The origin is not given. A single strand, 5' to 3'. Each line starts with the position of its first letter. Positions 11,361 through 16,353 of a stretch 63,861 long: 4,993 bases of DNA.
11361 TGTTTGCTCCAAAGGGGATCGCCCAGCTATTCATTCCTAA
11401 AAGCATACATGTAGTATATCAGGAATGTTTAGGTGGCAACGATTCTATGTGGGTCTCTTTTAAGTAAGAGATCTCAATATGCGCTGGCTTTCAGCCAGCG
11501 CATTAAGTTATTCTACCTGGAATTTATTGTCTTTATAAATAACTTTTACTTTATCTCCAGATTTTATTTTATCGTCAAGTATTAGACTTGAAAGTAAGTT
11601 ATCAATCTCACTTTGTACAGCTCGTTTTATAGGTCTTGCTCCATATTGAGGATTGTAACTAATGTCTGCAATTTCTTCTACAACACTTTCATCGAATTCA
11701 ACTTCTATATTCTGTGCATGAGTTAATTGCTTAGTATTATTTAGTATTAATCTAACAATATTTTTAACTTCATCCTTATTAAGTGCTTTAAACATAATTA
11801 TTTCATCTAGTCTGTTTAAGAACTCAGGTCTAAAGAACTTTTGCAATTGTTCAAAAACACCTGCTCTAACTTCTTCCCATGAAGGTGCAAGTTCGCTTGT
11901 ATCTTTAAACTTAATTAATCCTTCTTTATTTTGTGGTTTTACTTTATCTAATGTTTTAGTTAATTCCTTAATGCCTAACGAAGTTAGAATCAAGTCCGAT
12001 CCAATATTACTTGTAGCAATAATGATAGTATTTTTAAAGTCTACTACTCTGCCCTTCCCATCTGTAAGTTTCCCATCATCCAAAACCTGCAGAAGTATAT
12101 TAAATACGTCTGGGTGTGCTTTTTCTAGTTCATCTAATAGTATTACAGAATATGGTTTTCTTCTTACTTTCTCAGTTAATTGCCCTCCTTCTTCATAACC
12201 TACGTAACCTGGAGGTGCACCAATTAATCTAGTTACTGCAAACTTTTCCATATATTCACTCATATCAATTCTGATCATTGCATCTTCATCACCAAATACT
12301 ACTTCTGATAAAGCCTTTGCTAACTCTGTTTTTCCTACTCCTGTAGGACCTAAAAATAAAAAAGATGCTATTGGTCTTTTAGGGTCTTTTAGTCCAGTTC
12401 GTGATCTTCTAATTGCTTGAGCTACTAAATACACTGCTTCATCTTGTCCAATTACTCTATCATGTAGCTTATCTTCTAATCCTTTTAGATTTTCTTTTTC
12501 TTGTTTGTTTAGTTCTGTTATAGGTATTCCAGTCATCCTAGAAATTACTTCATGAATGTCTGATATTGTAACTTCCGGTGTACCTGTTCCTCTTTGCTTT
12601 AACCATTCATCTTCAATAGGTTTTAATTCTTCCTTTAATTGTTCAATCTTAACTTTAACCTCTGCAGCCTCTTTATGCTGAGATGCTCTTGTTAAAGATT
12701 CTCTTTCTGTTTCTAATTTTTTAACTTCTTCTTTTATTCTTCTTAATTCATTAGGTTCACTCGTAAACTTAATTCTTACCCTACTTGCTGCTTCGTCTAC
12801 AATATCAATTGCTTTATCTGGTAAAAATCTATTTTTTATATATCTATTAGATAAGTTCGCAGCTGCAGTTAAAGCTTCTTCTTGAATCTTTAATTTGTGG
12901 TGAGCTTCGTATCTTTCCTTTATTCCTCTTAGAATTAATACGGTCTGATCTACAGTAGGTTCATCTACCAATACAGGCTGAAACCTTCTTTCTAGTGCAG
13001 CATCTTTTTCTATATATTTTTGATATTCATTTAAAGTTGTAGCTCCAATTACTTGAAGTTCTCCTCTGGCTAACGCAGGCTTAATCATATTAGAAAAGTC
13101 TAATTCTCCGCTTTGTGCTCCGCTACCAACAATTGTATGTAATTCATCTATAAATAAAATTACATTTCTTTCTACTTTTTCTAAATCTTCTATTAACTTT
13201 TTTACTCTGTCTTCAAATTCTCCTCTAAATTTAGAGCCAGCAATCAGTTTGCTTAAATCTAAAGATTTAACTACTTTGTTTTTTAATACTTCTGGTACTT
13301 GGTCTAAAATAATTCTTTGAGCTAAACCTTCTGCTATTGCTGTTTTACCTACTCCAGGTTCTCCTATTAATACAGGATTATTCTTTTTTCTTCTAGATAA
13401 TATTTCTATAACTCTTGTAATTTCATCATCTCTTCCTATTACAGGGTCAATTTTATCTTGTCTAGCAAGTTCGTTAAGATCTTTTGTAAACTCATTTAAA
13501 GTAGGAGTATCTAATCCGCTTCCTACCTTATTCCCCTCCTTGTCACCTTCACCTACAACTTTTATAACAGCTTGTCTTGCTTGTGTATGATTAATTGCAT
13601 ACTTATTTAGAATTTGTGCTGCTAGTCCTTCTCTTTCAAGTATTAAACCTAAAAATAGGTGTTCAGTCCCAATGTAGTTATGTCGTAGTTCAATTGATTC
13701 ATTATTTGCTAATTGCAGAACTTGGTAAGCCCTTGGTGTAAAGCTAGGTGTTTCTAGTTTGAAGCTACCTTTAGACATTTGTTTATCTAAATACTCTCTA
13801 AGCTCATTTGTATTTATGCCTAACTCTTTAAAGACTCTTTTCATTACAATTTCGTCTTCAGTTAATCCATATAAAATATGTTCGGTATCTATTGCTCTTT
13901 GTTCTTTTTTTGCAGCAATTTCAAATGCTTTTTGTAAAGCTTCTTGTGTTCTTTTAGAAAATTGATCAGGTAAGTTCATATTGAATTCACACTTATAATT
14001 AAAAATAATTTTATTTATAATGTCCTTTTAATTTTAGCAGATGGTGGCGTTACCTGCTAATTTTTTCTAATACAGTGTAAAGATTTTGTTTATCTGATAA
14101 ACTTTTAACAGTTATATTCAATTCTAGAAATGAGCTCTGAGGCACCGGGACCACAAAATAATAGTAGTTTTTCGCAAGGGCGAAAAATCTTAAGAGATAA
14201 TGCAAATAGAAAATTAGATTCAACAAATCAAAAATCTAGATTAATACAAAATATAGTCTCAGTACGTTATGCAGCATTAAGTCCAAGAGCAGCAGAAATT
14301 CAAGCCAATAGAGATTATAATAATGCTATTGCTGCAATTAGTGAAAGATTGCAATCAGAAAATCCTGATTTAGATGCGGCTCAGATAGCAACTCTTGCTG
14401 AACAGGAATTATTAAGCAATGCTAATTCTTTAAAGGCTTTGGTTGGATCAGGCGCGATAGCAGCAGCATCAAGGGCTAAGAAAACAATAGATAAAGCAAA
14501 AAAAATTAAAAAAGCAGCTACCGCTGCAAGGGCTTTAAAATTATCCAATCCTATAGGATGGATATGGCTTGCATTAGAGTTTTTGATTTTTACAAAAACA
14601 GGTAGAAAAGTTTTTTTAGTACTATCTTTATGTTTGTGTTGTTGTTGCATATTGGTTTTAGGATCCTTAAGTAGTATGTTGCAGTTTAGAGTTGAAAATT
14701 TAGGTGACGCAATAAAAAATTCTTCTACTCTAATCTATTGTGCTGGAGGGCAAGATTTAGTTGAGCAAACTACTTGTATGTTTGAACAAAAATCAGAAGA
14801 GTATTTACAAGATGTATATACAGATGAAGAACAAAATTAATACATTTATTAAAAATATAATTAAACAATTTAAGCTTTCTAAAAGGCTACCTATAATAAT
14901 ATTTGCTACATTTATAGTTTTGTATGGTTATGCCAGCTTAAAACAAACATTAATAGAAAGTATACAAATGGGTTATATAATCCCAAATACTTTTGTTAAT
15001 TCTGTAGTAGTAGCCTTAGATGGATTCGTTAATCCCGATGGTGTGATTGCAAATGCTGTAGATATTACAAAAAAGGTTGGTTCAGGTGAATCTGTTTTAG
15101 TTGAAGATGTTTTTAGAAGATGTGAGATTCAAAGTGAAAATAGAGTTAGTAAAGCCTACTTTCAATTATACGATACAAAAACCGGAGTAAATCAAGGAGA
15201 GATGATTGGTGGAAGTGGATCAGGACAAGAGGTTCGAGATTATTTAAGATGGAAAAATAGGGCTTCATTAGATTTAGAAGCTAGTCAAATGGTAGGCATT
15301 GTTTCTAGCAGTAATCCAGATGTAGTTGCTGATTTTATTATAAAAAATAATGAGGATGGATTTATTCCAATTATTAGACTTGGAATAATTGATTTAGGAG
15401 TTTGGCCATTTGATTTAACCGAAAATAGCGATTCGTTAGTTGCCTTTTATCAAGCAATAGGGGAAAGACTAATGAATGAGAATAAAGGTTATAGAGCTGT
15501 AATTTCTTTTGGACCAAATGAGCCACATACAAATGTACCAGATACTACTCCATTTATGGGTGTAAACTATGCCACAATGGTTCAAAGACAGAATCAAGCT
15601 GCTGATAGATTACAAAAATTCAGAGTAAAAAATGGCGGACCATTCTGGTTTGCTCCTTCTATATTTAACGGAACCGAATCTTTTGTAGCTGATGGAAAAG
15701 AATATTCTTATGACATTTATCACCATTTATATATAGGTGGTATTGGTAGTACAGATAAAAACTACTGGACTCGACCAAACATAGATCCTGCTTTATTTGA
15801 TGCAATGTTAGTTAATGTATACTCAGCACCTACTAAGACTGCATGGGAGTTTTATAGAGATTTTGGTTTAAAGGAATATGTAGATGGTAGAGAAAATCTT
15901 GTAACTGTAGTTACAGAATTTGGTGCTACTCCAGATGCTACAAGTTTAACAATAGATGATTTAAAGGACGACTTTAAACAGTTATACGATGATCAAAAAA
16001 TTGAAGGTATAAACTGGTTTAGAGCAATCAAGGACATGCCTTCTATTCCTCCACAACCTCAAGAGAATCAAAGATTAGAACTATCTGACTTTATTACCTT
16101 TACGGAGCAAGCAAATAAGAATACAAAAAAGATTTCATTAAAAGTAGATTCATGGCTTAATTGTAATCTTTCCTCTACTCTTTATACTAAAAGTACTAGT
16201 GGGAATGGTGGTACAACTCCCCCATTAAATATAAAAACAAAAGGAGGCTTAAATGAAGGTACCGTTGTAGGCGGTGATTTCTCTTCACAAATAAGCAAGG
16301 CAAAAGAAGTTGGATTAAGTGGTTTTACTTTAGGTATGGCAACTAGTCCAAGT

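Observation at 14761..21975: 2400-aa membrane-anchored multi-enzyme: two GH-A-like barrels, SGNH esterase, two M23 peptidases and a lytic transglycosylase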

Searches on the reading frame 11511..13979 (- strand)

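Call 7: search_protein_families(library=pfam, proteins=[window:11511-13979:-], max_evalue=0.01)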
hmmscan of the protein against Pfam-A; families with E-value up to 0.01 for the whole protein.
window:11511-13979:- (823 aa): 33 families (the best 25 are shown)
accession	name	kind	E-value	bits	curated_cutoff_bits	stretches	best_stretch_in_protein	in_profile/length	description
PF07724.20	AAA_2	-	8.8e-69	231.2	27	1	535-727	1-166/166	AAA domain (Cdc48 subfamily)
PF17871.7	AAA_lid_9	-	1.2e-33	115.6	22.8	1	343-442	2-101/104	AAA lid domain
PF00004.35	AAA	-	3.8e-25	89.3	21.2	2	203-321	2-113/131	ATPase family associated with various cellular activities (AAA)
PF10431.15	ClpB_D2-small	-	2e-22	79.5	21.9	1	733-813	1-81/81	C-terminal, D2-small domain, of ClpB protein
PF02861.25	Clp_N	-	1.6e-21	76.6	20.7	2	93-143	3-53/53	Clp amino terminal domain, pathogenicity island component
PF07728.20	AAA_5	-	8.5e-19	68.4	22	2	540-660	2-124/139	AAA domain (dynein-related subfamily)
PF13191.12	AAA_16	-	1.4e-11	45.7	32.6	1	180-281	2-142/167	AAA ATPase domain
PF00158.32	Sigma54_activat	-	2.3e-11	44.1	20.2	1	537-658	22-143/168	Sigma-54 interaction domain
PF13401.12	AAA_22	-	1.4e-08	35.5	27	1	198-297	4-109/130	AAA domain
PF20720.3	nSTAND3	-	4.2e-07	30.2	27.2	1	190-230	10-47/155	Novel STAND NTPase 3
PF13238.12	AAA_18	-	9e-07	29.8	29.4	0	204-280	3-80/128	AAA domain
PF05621.17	TniB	-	1.5e-06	28.2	22.4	1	199-338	35-184/189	Bacterial TniB protein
PF01695.23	IstB_IS21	-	1.6e-06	28.2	24.1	0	197-261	90-150/238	IstB-like ATP binding protein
PF13479.12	AAA_24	-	1.9e-05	25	27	0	540-632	5-87/195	AAA domain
PF20030.5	bpMoxR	-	2.5e-05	23.9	27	0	540-659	34-147/205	MoxR domain in the MoxR-vWA-beta-propeller ternary systems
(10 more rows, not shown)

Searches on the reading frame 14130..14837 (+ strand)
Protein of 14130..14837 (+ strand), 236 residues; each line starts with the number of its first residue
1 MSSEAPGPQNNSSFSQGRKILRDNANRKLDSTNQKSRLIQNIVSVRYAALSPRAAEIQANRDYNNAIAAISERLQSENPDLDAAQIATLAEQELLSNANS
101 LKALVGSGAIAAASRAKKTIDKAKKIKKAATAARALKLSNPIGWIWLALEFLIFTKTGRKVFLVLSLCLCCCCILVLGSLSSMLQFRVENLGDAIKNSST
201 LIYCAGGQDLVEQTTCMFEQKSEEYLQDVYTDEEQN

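Call 7: search_protein_families(library=pfam, proteins=[window:14130-14837:+], max_evalue=0.01)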
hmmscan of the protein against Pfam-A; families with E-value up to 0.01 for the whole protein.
window:14130-14837:+ (236 aa): 1 family
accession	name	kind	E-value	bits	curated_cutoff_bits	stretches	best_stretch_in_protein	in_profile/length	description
PF01988.24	VIT1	-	0.0044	17.3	28.1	1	58-185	57-187/214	VIT family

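Call 49: search_protein_families(library=phrogs, proteins=[window:14130-14837:+], max_evalue=1)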
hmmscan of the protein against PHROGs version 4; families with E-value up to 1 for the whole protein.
window:14130-14837:+ (236 aa): 1 family
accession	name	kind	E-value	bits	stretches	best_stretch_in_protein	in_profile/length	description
phrog_6274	-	unknown function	0.4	12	1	169-215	41-86/100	-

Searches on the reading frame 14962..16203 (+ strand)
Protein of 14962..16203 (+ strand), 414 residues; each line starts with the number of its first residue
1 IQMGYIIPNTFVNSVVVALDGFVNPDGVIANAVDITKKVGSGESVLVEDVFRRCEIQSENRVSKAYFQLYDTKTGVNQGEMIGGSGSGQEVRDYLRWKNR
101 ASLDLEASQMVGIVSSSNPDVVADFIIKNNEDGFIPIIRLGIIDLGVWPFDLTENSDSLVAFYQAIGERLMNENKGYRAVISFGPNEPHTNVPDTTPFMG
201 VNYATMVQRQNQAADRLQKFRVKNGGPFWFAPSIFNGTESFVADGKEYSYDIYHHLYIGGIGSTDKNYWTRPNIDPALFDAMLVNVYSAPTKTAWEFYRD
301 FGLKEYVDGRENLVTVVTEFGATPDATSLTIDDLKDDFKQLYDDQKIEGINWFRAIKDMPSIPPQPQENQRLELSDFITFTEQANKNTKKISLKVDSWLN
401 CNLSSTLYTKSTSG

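Call 14: search_protein_families(library=pfam, proteins=[window:14962-16203:+], max_evalue=10)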
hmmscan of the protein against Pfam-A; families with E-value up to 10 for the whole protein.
window:14962-16203:+ (414 aa): 0 families

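Call 49: search_protein_families(library=phrogs, proteins=[window:14962-16203:+], max_evalue=1)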
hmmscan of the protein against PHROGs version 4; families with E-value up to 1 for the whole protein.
window:14962-16203:+ (414 aa): 0 families
